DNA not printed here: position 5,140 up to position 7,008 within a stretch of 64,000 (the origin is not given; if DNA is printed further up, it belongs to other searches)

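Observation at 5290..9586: Tightly coupled operon of a DUF1266-like/zinc-ribbon protein, an SMI1/KNR4 (SUKH) protein and a WD40 protein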

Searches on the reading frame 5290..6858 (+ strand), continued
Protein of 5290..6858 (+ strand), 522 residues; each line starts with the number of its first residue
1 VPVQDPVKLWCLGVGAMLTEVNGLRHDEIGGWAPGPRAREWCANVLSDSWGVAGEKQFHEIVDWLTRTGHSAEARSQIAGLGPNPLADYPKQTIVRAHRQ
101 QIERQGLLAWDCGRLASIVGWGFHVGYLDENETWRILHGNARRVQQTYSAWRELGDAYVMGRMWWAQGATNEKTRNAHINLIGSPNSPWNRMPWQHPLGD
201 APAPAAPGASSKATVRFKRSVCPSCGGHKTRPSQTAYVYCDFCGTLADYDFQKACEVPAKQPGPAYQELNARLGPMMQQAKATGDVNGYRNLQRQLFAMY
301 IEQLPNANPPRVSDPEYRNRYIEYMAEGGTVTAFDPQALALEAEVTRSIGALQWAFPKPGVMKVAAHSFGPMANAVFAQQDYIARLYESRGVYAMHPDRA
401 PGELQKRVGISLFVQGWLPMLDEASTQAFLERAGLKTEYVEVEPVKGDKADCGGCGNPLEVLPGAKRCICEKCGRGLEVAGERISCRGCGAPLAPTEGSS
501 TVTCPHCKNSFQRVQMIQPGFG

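Call 94: search_protein_families(library=pfam, proteins=[L045:6574-8001:+, L038:6519-7988:+, L067:4966-6708:+, L067:6705-8000:+, L073:6034-7746:+, L042:5779-7287:+, L019:5204-6745:+, L036:3768-5159:+, L049:6854-7987:+], max_evalue=0.001)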
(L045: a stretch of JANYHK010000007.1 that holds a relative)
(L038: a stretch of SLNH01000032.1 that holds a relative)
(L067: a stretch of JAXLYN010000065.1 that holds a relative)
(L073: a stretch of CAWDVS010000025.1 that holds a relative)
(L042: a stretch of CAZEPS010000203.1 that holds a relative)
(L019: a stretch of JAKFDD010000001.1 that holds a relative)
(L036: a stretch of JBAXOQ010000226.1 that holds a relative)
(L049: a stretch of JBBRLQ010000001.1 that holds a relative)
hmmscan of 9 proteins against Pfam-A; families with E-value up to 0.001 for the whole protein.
L045:6574-8001:+ (475 aa): 1 family
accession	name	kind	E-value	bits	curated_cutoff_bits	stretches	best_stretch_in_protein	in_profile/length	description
PF16868.10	NMT1_3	-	1.3e-06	28.6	27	1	58-207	3-166/289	NMT1-like family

L038:6519-7988:+ (489 aa): 1 family
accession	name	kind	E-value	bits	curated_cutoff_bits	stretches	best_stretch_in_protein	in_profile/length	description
PF13360.13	PQQ_2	-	2e-07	31.3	27.6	1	39-144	42-141/233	Outer membrane protein assembly factor BamB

L067:4966-6708:+ (580 aa): 5 families
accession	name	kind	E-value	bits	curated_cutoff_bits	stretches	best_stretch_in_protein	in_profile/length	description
PF13624.11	SurA_N_3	-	3.9e-18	66.2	27.2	1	1-115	1-118/162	SurA-like N-terminal domain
PF00639.27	Rotamase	-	9.6e-16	59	21.7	1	270-364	2-96/97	PPIC-type PPIASE domain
PF13616.12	Rotamase_3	-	3.6e-15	57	22.5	1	267-363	18-112/116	PPIC-type PPIASE domain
PF13623.11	SurA_N_2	-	1.3e-10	41.8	28.5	1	11-115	8-120/145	SurA-like N-terminal domain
PF13145.12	Rotamase_2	-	9.4e-09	36.6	27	1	282-370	28-112/121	PPIC-type PPIASE domain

L067:6705-8000:+ (431 aa): 2 families
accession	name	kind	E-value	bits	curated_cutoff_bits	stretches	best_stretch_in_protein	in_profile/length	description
PF05193.26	Peptidase_M16_C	-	1.5e-31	110.1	23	1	175-347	4-181/181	Peptidase M16 inactive domain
PF00675.25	Peptidase_M16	-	6.5e-18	65.5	22.3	1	37-163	20-145/149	Insulinase (Peptidase family M16)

L073:6034-7746:+ (570 aa): 2 families
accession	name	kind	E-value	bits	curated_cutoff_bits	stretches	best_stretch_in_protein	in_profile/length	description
PF07969.17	Amidohydro_3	-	7.8e-50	171.1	29.7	1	41-547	2-472/472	Amidohydrolase family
PF01979.26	Amidohydro_1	-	1.7e-06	28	25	0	466-508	277-320/345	Amidohydrolase family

L042:5779-7287:+ (502 aa): 2 families
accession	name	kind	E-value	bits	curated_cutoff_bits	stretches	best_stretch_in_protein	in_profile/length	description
PF13347.12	MFS_2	-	1.5e-38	132.9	27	1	60-449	5-380/427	MFS/sugar transport protein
PF07690.21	MFS_1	-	2e-07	30.7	33.4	1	102-425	33-336/347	Major Facilitator Superfamily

L019:5204-6745:+ (513 aa): 3 families
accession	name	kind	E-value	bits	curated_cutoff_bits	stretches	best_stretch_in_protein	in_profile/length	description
PF02310.24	B12-binding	-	1.5e-14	54.3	32.1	1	8-123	5-120/121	B12 binding domain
PF13311.11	DUF4080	-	9.8e-13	49.1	22.9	1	361-471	1-113/188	Protein of unknown function (DUF4080)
PF04055.27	Radical_SAM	-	1.3e-11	45.4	29.5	1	168-330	2-161/166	Radical SAM superfamily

L036:3768-5159:+ (463 aa): 2 families
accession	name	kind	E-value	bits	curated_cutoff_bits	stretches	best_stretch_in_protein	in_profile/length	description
PF00144.29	Beta-lactamase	-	8e-49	167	27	1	4-327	12-322/329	Beta-lactamase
PF11954.13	DUF3471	-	1.7e-10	41.6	29.3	1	363-451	3-89/103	Domain of unknown function (DUF3471)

L049:6854-7987:+ (377 aa): 3 families
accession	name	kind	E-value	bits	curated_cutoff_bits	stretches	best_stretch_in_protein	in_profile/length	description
PF00465.25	Fe-ADH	-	2.3e-47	161.2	31.3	1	9-181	1-168/168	Iron-containing alcohol dehydrogenase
PF25137.1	ADH_Fe_C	-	6.5e-47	160.2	27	1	192-376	1-193/194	Fe-containing alcohol dehydrogenase family, C-terminal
PF13685.12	Fe-ADH_2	-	5.1e-11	43.2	28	1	13-111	1-97/149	Iron-containing alcohol dehydrogenase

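Call 97: search_protein_families(library=pfam, alignment_id=A5, max_evalue=0.0001)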
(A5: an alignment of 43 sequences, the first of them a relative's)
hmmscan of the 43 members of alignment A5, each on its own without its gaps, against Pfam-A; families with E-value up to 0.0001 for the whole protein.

A. member 1, L001:11590-12567:+ (325 aa): 6 families
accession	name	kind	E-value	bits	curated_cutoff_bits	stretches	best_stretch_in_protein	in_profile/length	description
PF25174.1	Beta-prop_THOC3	-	1.8e-10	40.7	305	1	45-153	136-240/272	THOC3 beta-propeller domain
PF00400.38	WD40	-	7.7e-09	36.2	27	1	77-112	3-39/39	WD domain, G-beta repeat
PF25047.1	Beta-prop_TEP1_2nd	-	2.1e-06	27.6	89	1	38-140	90-190/255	TEP-1 second beta-propeller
PF25173.1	Beta-prop_WDR3_1st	-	1.1e-05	25.7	154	1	72-131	58-118/184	WDR3 first beta-propeller domain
PF25175.1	Beta-prop_WDR5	-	1.5e-05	24.9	250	1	45-124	17-92/296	WDR5 beta-propeller domain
PF24807.1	WD40_CDC20-Fz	-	7.3e-05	22.6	200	0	70-115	120-166/292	CDC20/Fizzy WD40 domain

B. families by the number of members that match (of 43 scanned): 58 families (the first 25 are shown)
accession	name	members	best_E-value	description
PF13421.11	Band_7_1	1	8.3e-83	SPFH domain-Band 7 family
PF08442.15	ATP-grasp_2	1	1.2e-73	ATP-grasp domain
PF21619.2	DUF6855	1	9.3e-73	Family of unknown function (DUF6855)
PF00006.31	ATP-synt_ab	1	3.2e-70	ATP synthase alpha/beta family, nucleotide-binding domain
PF00689.26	Cation_ATPase_C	1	9.8e-56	Cation transporting ATPase, C-terminus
PF01564.23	Spermine_synth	1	6e-53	Spermine/spermidine synthase domain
PF07969.17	Amidohydro_3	1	7.8e-50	Amidohydrolase family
PF00122.25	E1-E2_ATPase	1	5.8e-49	E1-E2 ATPase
PF00144.29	Beta-lactamase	1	8e-49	Beta-lactamase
PF00465.25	Fe-ADH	1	2.3e-47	Iron-containing alcohol dehydrogenase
PF25137.1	ADH_Fe_C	1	6.5e-47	Fe-containing alcohol dehydrogenase family, C-terminal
PF01326.24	PPDK_N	1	1.8e-39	Pyruvate phosphate dikinase, AMP/ATP-binding domain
PF13347.12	MFS_2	1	1.5e-38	MFS/sugar transport protein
PF05193.26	Peptidase_M16_C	1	1.5e-31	Peptidase M16 inactive domain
PF00549.24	Ligase_CoA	1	5.1e-30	CoA-ligase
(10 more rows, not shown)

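Call 107: find_encoding_contigs(protein=P0009, flank=5000, max_places=1)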
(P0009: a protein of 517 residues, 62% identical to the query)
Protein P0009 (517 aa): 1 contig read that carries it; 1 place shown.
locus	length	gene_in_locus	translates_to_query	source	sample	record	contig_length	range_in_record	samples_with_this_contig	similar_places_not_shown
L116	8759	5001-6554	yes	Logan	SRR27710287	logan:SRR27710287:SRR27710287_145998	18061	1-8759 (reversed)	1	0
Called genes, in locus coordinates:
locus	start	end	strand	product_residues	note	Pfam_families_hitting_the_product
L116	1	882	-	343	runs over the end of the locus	PF01066:CDP-OH_P_transf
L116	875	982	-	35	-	-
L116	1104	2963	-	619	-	PF00069:Pkinase, PF07714:PK_Tyr_Ser-Thr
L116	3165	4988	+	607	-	PF14716:HHH_8, PF00633:HHH (faint), PF14520:HHH_5, PF14791:DNA_pol_B_thumb, PF02811:PHP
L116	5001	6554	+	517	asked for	PF06889:DUF1266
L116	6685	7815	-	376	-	-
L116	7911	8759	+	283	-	?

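Call 108: find_encoding_contigs(protein=P0012, flank=5000, max_places=1)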
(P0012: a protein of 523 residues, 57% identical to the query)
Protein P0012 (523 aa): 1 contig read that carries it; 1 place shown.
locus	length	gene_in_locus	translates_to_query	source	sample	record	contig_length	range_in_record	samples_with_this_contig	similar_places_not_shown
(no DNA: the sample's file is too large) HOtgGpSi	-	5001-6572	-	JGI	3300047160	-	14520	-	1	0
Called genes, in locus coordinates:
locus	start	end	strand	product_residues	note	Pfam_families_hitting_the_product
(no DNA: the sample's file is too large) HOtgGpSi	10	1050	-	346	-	PF01066:CDP-OH_P_transf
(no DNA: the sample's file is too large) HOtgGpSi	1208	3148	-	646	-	PF00069:Pkinase, PF07714:PK_Tyr_Ser-Thr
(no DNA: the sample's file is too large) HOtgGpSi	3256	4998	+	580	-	PF14716:HHH_8, PF14520:HHH_5, PF14791:DNA_pol_B_thumb, PF02811:PHP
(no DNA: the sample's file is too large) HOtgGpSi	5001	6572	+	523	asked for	PF06889:DUF1266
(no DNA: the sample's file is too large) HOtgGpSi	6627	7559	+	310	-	PF00561:Abhydrolase_1, PF12146:Hydrolase_4, PF12697:Abhydrolase_6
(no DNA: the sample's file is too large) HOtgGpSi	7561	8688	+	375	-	PF04542:Sigma70_r2, PF08281:Sigma70_r4_2, PF04545:Sigma70_r4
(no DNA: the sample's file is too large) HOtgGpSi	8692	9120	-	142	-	-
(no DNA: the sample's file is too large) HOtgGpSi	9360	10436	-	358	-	-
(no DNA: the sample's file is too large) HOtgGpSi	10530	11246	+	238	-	PF07690:MFS_1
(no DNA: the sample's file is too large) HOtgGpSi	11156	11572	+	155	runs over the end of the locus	-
